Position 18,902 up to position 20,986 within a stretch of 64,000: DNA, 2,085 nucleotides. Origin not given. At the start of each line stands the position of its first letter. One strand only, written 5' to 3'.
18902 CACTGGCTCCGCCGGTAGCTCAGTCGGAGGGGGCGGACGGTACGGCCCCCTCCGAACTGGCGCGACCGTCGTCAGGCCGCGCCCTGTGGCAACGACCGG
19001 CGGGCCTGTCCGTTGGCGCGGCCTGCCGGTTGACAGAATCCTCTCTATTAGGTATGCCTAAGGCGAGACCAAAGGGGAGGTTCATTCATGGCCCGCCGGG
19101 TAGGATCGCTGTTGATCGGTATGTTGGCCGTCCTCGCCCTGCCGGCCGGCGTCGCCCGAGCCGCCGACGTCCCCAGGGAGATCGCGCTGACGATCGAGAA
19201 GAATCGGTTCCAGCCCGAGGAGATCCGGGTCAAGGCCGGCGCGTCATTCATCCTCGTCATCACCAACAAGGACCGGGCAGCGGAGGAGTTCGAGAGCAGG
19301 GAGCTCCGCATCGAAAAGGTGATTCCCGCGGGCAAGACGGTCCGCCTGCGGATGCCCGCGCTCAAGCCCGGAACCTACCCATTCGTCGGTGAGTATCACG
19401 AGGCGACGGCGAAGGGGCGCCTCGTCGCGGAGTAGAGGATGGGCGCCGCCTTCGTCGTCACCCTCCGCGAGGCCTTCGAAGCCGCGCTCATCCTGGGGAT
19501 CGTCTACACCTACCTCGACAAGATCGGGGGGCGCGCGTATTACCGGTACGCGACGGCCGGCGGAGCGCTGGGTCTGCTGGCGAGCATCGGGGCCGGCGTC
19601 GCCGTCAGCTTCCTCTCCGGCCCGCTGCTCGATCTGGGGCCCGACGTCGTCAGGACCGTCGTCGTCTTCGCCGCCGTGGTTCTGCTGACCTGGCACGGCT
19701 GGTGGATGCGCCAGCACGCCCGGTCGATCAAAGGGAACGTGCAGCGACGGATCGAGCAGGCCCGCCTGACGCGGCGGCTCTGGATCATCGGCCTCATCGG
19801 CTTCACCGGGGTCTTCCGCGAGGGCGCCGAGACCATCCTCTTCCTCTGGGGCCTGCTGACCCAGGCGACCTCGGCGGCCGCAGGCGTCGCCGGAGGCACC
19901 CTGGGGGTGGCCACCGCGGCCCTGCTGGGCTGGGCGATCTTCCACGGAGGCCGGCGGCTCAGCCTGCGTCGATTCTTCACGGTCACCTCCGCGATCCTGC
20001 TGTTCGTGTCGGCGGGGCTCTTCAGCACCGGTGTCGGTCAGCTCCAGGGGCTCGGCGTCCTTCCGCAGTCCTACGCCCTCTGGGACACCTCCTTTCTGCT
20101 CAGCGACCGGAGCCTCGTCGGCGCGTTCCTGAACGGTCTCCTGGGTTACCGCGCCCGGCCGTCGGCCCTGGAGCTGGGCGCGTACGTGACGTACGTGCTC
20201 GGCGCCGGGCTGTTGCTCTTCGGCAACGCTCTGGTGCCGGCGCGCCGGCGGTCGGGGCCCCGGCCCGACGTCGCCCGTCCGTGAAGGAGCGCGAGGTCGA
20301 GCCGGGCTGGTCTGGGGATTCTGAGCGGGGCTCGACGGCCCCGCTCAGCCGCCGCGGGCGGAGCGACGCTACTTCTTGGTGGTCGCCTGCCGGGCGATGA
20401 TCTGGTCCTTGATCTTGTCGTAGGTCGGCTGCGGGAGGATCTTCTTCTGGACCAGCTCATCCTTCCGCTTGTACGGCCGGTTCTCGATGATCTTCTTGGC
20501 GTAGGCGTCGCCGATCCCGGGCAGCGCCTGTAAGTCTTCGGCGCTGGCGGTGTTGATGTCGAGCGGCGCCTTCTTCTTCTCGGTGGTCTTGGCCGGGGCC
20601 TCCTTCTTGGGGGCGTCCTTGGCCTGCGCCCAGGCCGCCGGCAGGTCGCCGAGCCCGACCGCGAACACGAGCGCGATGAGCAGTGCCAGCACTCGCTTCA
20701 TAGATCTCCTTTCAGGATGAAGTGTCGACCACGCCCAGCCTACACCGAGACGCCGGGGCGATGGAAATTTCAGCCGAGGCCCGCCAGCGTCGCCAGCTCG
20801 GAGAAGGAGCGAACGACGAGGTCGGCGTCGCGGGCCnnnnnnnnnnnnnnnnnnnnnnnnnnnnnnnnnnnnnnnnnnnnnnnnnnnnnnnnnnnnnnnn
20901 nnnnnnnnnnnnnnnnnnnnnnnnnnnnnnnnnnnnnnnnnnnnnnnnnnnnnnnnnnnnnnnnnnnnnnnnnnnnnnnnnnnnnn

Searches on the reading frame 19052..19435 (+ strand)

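Call 50: search_protein_families(library=pfam, proteins=[window:19052-19435:+], max_evalue=0.00001)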
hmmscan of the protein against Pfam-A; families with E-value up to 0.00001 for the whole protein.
window:19052-19435:+ (127 aa): 1 family
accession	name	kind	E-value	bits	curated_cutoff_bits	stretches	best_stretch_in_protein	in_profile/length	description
PF13473.12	Cupredoxin_1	-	9.7e-26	90.3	27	1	24-126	4-104/104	Cupredoxin-like domain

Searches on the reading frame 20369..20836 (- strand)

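Call 50: search_protein_families(library=pfam, proteins=[window:20369-20836:-], max_evalue=0.00001)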
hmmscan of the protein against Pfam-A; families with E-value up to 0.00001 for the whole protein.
window:20369-20836:- (155 aa): 1 family
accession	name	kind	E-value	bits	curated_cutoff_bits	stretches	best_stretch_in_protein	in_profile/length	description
PF12836.13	HHH_3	-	6.5e-14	52.2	27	1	89-146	3-64/65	Helix-hairpin-helix motif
